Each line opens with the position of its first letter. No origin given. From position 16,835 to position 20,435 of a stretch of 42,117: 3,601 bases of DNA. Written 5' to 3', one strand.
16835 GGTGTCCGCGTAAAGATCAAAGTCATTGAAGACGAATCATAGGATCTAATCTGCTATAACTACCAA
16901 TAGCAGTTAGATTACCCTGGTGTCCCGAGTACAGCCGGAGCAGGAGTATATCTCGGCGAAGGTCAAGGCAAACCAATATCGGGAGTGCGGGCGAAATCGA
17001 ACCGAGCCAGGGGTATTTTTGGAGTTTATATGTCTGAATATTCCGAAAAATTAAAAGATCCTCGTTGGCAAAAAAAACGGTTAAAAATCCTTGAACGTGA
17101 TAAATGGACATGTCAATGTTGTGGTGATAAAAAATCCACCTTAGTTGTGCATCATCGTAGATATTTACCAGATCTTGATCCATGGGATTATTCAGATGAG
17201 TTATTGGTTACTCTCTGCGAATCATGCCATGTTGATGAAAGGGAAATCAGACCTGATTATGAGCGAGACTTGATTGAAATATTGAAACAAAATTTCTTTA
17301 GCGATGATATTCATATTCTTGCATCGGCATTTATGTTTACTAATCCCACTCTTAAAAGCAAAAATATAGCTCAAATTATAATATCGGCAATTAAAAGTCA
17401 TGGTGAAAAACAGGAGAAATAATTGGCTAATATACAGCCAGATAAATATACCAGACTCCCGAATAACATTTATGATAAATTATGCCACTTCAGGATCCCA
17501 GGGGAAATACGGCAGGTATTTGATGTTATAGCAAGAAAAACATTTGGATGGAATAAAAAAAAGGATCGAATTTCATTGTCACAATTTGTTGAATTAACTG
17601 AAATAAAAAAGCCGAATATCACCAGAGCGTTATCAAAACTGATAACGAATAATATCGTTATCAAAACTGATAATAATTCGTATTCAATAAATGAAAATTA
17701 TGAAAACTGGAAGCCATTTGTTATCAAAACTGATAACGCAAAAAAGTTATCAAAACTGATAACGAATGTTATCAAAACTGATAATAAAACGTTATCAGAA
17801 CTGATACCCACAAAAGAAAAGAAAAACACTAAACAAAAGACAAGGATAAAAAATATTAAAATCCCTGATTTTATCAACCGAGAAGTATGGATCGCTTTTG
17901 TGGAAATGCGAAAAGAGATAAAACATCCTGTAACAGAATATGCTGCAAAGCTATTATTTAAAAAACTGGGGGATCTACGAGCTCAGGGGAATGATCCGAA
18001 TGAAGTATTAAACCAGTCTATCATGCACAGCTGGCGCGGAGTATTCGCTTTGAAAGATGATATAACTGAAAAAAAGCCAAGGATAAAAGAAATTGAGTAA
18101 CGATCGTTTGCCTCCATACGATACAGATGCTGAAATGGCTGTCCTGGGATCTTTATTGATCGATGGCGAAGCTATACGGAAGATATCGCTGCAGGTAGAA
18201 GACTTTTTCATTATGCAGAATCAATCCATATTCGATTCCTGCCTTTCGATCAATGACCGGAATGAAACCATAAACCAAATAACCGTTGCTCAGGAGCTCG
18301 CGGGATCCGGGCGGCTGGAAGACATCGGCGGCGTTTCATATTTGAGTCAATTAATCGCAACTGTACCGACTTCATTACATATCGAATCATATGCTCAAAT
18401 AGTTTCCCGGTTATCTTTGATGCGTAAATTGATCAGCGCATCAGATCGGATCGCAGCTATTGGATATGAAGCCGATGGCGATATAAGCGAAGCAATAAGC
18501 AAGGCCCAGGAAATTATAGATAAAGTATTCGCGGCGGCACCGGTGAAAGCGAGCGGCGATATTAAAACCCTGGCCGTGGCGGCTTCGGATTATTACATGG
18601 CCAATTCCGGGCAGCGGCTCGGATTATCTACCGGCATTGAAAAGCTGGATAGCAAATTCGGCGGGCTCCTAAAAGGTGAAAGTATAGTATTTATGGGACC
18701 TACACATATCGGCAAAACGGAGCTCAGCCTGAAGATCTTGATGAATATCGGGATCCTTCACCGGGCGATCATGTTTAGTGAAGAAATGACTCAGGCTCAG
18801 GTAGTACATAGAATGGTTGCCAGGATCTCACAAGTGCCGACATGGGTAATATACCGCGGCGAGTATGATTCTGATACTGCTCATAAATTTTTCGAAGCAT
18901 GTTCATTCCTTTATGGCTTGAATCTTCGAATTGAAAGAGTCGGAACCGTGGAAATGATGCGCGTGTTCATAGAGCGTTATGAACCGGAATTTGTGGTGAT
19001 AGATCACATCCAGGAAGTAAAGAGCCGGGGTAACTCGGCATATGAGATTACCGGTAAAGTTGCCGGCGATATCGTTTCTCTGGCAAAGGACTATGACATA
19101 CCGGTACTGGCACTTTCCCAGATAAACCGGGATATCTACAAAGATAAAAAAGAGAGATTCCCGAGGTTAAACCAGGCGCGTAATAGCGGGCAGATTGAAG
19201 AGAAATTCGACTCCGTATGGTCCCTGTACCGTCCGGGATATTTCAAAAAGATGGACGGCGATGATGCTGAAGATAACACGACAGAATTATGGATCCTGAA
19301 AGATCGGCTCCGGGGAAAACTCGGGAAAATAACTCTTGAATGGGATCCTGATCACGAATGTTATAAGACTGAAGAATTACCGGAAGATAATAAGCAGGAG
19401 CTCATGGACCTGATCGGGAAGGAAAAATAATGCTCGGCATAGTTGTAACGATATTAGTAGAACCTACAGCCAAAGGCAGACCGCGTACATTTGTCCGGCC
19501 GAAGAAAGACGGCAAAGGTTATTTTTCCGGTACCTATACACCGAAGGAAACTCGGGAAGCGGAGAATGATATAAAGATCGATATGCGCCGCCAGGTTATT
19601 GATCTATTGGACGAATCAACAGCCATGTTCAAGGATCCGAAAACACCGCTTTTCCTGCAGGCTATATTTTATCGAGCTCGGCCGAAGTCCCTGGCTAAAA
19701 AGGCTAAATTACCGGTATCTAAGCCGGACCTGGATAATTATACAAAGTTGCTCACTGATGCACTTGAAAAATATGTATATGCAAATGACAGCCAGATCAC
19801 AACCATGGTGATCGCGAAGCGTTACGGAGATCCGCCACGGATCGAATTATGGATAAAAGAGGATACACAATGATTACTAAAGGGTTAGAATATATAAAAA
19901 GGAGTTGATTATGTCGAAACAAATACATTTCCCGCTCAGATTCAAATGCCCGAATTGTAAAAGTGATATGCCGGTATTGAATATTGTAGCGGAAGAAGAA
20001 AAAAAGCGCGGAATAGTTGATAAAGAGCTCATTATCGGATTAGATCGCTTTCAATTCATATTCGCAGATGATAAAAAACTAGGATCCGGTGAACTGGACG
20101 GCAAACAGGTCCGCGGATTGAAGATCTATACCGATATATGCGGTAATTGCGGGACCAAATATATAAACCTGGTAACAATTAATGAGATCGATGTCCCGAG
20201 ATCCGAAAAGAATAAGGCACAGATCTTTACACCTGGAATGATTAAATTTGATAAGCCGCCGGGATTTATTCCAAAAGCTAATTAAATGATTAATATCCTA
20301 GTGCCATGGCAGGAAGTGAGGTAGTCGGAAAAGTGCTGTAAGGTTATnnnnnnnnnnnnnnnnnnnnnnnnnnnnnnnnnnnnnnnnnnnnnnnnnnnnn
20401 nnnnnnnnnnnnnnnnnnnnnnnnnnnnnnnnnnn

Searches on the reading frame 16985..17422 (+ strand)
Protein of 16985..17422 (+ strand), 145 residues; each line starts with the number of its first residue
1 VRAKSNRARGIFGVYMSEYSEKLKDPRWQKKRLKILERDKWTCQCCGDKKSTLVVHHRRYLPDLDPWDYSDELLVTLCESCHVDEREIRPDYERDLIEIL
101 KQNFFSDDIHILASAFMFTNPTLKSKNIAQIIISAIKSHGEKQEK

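Call 78: search_protein_families(library=pfam, proteins=[window:16985-17422:+], max_evalue=0.001)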
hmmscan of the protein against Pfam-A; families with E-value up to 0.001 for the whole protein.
window:16985-17422:+ (145 aa): 0 families

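Call 80: search_protein_families(library=phrogs, proteins=[window:16985-17422:+], max_evalue=0.001)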
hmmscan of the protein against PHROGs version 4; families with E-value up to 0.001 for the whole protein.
window:16985-17422:+ (145 aa): 14 families
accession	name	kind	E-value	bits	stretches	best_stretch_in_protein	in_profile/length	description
phrog_119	-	DNA, RNA and nucleotide metabolism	4.1e-17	63.1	1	17-109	180-282/443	HNH endonuclease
phrog_144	-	DNA, RNA and nucleotide metabolism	2.3e-13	51.2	1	17-84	61-131/175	HNH endonuclease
phrog_589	-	DNA, RNA and nucleotide metabolism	6.3e-13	49.8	1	13-83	64-136/179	HNH endonuclease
phrog_8446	-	DNA, RNA and nucleotide metabolism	2.1e-10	41.6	1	25-84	125-194/211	HNH endonuclease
phrog_1271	-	DNA, RNA and nucleotide metabolism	1.4e-09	38.8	1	26-83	252-313/361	HNH endonuclease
phrog_8048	-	DNA, RNA and nucleotide metabolism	2.6e-08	34.4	1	14-84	150-224/273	HNH endonuclease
phrog_4581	-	head and packaging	7.6e-07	29.9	1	19-85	44-108/395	terminase small subunit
phrog_333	-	DNA, RNA and nucleotide metabolism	1.2e-06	29.8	1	25-83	18-76/138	HNH endonuclease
phrog_5200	-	DNA, RNA and nucleotide metabolism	1.4e-06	29.3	1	18-109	18-112/154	HNH endonuclease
phrog_2323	-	DNA, RNA and nucleotide metabolism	4.4e-05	24.4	1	18-83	14-81/113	HNH endonuclease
phrog_5956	-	DNA, RNA and nucleotide metabolism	6.5e-05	23.6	1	19-85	37-107/138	HNH endonuclease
phrog_740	-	DNA, RNA and nucleotide metabolism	0.00014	22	1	32-83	30-82/332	HNH endonuclease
phrog_7785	-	DNA, RNA and nucleotide metabolism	0.00038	21.5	1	29-91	59-117/147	HNH endonuclease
phrog_16986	-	unknown function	0.00061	20.4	1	29-83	9-63/248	-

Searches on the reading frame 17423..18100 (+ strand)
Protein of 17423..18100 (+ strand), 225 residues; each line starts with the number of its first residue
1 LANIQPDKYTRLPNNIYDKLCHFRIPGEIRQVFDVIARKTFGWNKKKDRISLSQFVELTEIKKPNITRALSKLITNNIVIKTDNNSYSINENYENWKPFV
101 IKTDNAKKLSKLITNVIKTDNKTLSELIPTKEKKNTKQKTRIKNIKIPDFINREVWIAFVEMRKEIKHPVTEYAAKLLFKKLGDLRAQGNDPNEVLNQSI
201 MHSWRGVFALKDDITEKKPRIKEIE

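Call 41: search_protein_families(library=ncbifam, proteins=[window:17423-18100:+], max_evalue=0.05)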
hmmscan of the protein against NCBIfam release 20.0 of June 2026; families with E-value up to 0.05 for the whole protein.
window:17423-18100:+ (225 aa): 1 family
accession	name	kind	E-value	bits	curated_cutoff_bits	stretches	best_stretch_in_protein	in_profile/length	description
TIGR01610.1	phage_O_Nterm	equivalog_domain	2.4e-15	56.8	45.5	1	7-96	5-95/95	phage replication protein O, N-terminal domain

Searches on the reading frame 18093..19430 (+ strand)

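Call 78: search_protein_families(library=pfam, proteins=[window:18093-19430:+], max_evalue=0.001)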
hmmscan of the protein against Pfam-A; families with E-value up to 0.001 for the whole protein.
window:18093-19430:+ (445 aa): 3 families
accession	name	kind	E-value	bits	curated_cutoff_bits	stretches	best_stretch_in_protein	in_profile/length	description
PF03796.21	DnaB_C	-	4.4e-40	138.1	27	1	177-423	1-252/255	DnaB-like helicase C terminal domain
PF00772.26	DnaB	-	2.6e-27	95.3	23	1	7-105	2-102/103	DnaB-like helicase N terminal domain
PF06745.19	ATPase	-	0.00025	20.9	26.6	0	179-239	2-65/231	KaiC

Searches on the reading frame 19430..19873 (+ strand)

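Call 5: search_protein_families(library=pfam, proteins=[window:19430-19873:+], max_evalue=0.1)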
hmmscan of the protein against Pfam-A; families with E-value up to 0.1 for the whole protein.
window:19430-19873:+ (147 aa): 1 family
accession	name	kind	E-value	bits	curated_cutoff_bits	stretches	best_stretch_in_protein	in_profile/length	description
PF05866.16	RusA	-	1.7e-21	77.5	22.8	1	11-142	3-123/124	Endodeoxyribonuclease RusA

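Call 6: search_protein_families(library=phrogs, proteins=[window:19430-19873:+], max_evalue=0.01)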
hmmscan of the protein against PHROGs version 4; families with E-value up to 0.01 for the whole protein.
window:19430-19873:+ (147 aa): 5 families
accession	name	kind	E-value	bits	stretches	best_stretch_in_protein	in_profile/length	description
phrog_140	-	DNA, RNA and nucleotide metabolism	4.9e-32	112.4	1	4-145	39-168/219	RusA-like Holliday junction resolvase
phrog_24390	-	unknown function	3.5e-11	44.3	1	97-142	10-55/62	-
phrog_34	-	DNA, RNA and nucleotide metabolism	4.5e-06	27.5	1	37-144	103-193/259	RusA-like Holliday junction resolvase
phrog_1532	-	unknown function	0.0034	18.1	1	100-130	25-56/80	-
phrog_11573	-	unknown function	0.0047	18.2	1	93-131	56-94/110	-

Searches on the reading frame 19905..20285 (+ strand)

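Call 5: search_protein_families(library=pfam, proteins=[window:19905-20285:+], max_evalue=0.1)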
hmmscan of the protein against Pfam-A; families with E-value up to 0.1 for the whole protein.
window:19905-20285:+ (126 aa): 5 families
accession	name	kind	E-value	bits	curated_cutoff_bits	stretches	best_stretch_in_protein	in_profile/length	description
PF08271.17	Zn_Ribbon_TF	-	0.0083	16.1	29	0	13-22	1-10/43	TFIIB zinc-binding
PF02167.20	Cytochrom_C1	-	0.037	14.1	22.8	1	62-101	8-49/219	Cytochrome C1 family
PF12760.12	Zn_ribbon_IS1595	-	0.066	13.6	25.4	0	5-21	11-27/46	Transposase zinc-ribbon domain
PF23548.1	Zn_ribbon_FGT1_2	-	0.073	13.1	27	1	12-24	20-32/35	FORGETTER1 second zinc ribbon domain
PF05129.18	Zn_ribbon_Elf1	-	0.082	13.5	29.8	0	8-33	18-42/79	Transcription elongation factor Elf1 like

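Call 6: search_protein_families(library=phrogs, proteins=[window:19905-20285:+], max_evalue=0.01)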
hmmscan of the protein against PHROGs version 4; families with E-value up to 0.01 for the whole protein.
window:19905-20285:+ (126 aa): 0 families
